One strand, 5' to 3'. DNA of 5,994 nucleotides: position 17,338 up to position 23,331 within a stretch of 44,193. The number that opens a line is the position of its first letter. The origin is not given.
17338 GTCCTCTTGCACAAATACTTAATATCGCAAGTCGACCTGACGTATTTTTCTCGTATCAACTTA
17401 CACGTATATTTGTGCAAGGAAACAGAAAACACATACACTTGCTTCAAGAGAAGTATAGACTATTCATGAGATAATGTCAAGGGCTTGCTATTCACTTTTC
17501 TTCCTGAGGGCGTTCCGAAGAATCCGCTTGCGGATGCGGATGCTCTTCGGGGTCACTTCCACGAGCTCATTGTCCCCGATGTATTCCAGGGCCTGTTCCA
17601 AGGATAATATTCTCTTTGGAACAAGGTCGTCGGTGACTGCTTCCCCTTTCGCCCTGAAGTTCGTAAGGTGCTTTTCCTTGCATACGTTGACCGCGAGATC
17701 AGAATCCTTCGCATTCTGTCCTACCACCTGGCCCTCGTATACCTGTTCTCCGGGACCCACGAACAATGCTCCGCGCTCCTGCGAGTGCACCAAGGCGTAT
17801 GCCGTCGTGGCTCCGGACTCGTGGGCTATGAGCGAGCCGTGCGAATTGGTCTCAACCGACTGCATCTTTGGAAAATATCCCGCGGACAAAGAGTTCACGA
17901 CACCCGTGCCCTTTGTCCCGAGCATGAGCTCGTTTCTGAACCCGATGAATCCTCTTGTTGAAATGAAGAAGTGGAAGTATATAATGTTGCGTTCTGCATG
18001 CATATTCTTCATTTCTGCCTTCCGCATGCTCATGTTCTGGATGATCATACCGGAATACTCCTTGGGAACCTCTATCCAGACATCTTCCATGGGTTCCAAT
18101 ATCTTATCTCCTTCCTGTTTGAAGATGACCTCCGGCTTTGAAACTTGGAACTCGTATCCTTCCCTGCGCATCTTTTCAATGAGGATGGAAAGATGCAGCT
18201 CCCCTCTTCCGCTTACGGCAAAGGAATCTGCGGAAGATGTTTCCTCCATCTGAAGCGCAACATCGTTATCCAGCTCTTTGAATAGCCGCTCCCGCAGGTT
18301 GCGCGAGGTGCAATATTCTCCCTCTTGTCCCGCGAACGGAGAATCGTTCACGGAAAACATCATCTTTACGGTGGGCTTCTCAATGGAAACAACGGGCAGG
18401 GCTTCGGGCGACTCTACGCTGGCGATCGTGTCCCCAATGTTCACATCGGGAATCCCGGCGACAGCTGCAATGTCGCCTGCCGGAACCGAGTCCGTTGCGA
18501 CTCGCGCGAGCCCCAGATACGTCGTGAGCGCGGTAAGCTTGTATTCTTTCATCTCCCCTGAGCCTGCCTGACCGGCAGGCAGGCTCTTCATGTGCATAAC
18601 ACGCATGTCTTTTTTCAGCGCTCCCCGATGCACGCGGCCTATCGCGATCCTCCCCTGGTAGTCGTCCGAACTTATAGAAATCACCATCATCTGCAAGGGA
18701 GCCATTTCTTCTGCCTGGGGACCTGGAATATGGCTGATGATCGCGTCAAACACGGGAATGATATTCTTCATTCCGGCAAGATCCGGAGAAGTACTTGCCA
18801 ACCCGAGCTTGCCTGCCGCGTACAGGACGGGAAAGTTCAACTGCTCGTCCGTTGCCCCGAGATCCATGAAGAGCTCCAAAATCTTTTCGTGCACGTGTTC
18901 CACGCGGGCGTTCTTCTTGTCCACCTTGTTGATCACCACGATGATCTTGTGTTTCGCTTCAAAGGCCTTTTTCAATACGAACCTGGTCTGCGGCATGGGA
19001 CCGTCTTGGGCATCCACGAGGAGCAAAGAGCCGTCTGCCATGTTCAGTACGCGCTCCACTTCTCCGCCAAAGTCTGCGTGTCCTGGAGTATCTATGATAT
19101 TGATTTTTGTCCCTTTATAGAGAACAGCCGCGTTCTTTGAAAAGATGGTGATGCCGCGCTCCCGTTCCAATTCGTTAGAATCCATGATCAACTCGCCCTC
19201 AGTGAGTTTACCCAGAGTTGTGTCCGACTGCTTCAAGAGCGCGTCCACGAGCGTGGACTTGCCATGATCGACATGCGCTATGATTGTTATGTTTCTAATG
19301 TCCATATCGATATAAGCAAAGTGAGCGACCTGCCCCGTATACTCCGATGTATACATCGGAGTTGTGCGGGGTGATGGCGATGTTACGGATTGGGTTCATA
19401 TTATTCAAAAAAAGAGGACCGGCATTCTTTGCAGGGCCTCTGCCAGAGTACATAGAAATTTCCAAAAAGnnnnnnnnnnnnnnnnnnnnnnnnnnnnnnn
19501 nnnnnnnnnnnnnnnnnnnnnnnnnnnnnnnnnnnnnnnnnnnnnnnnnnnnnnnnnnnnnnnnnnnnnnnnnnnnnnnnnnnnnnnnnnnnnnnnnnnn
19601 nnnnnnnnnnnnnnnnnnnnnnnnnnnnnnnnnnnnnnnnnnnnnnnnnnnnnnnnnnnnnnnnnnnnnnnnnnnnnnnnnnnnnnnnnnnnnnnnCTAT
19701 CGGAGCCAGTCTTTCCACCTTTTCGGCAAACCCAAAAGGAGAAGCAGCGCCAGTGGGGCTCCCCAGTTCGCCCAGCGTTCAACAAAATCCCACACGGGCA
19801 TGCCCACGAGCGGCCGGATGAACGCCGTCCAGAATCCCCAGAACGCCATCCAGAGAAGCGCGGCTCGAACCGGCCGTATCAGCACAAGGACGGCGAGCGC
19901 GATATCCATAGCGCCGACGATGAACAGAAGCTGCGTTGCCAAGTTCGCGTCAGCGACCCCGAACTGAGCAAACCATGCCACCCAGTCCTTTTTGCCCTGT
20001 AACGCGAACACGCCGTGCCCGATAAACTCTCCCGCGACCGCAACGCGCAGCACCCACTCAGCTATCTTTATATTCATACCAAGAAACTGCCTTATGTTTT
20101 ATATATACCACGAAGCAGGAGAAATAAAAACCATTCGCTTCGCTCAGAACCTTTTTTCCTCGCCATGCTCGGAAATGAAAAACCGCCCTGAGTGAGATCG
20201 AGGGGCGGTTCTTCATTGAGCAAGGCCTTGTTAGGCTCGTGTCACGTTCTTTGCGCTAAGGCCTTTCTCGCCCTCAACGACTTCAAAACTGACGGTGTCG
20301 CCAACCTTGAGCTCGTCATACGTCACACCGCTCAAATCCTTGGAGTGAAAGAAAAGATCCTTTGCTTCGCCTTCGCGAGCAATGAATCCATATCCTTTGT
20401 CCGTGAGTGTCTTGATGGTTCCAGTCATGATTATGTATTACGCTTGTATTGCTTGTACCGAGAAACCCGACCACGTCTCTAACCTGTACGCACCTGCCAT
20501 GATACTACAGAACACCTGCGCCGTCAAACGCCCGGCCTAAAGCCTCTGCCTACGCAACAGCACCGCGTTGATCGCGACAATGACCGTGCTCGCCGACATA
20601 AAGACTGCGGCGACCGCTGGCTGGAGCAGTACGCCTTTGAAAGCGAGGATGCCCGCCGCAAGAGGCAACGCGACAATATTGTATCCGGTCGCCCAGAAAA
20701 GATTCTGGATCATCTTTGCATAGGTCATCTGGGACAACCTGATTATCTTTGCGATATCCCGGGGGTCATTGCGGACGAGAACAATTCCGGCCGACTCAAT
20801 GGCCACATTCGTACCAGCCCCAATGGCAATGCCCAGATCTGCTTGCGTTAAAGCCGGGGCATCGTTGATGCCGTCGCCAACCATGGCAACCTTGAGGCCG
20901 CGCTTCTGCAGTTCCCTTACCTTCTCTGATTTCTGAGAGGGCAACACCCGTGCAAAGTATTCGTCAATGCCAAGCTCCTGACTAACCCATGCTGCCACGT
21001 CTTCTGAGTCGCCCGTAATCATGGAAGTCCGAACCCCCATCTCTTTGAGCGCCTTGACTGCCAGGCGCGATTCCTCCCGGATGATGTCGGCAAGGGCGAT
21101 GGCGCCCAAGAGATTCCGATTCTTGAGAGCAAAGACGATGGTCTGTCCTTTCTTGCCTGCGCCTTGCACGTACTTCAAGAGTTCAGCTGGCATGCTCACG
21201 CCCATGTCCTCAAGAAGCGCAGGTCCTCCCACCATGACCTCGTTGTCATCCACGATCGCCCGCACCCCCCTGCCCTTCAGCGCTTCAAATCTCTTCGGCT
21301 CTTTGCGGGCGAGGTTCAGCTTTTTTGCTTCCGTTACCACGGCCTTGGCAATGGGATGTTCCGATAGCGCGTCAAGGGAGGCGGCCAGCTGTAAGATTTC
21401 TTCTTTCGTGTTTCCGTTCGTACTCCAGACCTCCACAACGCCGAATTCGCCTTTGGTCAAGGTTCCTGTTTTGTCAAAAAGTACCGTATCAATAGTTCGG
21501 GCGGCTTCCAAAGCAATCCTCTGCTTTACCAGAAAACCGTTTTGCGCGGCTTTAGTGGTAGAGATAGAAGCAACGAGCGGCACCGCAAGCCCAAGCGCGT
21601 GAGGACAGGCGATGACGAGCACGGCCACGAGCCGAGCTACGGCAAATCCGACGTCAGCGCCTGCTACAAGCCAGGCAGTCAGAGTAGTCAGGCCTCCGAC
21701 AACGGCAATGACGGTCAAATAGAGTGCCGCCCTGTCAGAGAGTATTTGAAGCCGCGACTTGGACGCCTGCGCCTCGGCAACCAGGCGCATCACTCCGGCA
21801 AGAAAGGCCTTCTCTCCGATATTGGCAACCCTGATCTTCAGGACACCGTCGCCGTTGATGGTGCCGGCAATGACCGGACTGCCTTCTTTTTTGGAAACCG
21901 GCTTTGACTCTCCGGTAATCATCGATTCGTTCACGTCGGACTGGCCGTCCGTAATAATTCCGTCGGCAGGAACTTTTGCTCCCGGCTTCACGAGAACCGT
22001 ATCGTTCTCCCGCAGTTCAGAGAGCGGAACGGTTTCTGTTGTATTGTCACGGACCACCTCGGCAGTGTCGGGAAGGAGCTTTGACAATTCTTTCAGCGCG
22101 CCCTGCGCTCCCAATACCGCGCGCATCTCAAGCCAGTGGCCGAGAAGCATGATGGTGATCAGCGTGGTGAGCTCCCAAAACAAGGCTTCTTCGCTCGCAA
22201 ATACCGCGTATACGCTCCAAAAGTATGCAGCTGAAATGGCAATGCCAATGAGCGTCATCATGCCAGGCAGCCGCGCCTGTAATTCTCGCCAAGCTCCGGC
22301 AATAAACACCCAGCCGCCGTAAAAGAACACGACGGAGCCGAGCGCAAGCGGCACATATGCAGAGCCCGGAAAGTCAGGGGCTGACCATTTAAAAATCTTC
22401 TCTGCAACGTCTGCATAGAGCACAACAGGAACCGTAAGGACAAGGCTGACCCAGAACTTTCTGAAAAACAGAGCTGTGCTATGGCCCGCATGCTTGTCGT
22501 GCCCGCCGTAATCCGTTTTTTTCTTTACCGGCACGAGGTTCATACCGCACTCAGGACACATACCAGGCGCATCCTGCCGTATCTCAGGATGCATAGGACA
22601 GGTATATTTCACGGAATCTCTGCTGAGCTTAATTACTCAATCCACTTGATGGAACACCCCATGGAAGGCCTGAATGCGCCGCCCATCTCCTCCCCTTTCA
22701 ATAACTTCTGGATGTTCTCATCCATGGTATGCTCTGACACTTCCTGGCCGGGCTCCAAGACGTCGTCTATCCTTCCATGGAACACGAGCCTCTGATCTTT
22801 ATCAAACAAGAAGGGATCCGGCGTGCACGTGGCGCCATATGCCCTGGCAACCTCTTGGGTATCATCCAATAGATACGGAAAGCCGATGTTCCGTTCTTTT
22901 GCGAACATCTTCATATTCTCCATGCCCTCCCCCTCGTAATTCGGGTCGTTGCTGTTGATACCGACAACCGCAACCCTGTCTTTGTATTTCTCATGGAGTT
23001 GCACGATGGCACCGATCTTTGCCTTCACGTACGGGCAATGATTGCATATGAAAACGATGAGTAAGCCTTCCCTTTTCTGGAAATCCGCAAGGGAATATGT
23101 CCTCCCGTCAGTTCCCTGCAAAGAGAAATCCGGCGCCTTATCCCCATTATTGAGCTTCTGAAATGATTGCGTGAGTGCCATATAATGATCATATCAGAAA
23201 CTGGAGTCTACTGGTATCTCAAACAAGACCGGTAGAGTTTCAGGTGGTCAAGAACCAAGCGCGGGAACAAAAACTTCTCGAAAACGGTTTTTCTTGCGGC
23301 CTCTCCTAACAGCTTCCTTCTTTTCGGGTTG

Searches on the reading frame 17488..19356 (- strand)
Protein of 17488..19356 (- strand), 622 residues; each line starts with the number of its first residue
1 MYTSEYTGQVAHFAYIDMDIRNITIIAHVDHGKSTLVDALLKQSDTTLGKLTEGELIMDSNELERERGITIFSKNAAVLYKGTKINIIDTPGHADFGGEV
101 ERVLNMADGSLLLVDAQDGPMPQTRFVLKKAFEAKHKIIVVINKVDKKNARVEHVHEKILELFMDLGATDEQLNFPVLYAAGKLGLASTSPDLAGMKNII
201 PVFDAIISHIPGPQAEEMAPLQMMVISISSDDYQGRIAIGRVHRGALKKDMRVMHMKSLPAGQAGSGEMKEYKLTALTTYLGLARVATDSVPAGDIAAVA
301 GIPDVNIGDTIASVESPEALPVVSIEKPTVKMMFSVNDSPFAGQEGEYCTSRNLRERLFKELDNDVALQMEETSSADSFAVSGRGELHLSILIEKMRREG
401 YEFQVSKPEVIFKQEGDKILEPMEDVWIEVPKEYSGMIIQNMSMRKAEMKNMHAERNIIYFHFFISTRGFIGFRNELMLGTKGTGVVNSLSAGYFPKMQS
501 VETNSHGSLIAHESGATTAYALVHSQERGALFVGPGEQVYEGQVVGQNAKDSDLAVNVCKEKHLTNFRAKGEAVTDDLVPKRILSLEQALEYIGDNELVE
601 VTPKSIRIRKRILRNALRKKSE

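Call 32: search_protein_families(library=pfam, proteins=[window:17488-19356:-])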
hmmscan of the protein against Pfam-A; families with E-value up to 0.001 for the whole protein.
window:17488-19356:- (622 aa): 7 families
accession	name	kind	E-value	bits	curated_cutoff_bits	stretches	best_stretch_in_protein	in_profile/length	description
PF00009.33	GTP_EFTU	-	1.1e-52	178.8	26.5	1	19-211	2-187/188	Elongation factor Tu GTP binding domain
PF21018.2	BipA_C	-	8.7e-44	148.2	23.8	1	507-614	2-109/110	TypA/BipA C-terminal domain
PF00679.30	EFG_C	-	2e-14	53.8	27.9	1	419-496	2-80/89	Elongation factor G C-terminus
PF22042.2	EF-G_D2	-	1.6e-10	41.4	27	1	221-313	2-83/84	Elongation factor G domain 2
PF03144.31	GTP_EFTU_D2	-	2.2e-10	41.3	30.3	1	235-312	1-73/73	Elongation factor Tu domain 2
PF01926.29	MMR_HSR1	-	3.8e-07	30.6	21.9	1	24-144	3-113/113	50S ribosome-binding GTPase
PF14492.12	EFG_III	-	1e-05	25.9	27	1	352-405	19-73/75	Elongation Factor G, domain III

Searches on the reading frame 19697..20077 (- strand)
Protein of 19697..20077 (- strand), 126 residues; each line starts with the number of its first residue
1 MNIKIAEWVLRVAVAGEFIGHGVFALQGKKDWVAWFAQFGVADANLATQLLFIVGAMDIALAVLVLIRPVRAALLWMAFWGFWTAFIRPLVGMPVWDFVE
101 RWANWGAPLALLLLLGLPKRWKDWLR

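Call 32: search_protein_families(library=pfam, proteins=[window:19697-20077:-])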
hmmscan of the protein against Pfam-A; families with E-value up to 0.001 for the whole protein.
window:19697-20077:- (126 aa): 1 family
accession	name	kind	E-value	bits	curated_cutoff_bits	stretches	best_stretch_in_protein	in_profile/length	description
PF07681.17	DoxX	-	0.00034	21.6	23.6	1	9-67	4-61/85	DoxX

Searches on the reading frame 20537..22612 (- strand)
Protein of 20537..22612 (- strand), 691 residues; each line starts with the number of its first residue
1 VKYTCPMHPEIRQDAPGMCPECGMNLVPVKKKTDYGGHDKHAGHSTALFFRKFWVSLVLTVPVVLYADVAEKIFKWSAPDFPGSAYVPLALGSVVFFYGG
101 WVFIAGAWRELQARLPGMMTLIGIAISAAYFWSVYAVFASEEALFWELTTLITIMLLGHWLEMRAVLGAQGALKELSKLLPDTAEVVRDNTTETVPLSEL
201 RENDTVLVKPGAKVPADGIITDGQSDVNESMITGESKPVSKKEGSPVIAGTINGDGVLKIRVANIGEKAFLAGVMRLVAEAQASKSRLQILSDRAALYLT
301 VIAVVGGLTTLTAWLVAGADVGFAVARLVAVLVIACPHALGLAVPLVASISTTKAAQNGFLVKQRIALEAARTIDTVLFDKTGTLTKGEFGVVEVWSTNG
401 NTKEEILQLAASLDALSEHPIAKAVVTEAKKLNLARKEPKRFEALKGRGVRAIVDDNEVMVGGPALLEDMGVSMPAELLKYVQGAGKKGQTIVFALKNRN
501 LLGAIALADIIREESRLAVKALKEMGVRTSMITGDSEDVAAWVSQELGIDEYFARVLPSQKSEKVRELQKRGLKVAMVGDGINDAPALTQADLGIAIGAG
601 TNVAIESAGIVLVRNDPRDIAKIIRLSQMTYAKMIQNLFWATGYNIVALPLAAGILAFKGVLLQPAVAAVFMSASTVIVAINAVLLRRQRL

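Call 32: search_protein_families(library=pfam, proteins=[window:20537-22612:-])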
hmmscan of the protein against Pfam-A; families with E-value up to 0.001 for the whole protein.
window:20537-22612:- (691 aa): 6 families
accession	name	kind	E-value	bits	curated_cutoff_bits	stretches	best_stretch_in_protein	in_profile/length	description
PF00122.25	E1-E2_ATPase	-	5.5e-53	179.6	28.1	1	178-358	1-181/181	E1-E2 ATPase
PF00702.32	Hydrolase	-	1.6e-36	126.9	26.4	1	374-592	1-191/191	haloacid dehalogenase-like hydrolase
PF19335.5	HMBD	-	7.7e-13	48.6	23.6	1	2-29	1-28/28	Heavy metal binding domain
PF08282.18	Hydrolase_3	-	0.00035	20.8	20.9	0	574-623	205-254/255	haloacid dehalogenase-like hydrolase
PF12710.13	HAD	-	0.00047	21.1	27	0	506-588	81-188/189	haloacid dehalogenase-like hydrolase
PF20587.3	DUF6789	-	0.00078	20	27.1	1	86-161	49-124/144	Family of unknown function (DUF6789)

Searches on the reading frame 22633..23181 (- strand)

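Call 32: search_protein_families(library=pfam, proteins=[window:22633-23181:-])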
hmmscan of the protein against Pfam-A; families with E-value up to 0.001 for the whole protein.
window:22633-23181:- (182 aa): 3 families
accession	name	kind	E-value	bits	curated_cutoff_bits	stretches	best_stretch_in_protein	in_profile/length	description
PF00578.27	AhpC-TSA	-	5.4e-25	88.2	26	1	13-133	2-122/124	AhpC/TSA family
PF08534.16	Redoxin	-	4.8e-22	78.8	26.6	1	12-136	2-132/148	Redoxin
PF13905.12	Thioredoxin_8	-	2.7e-05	24.9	27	1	40-131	4-93/94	Thioredoxin-like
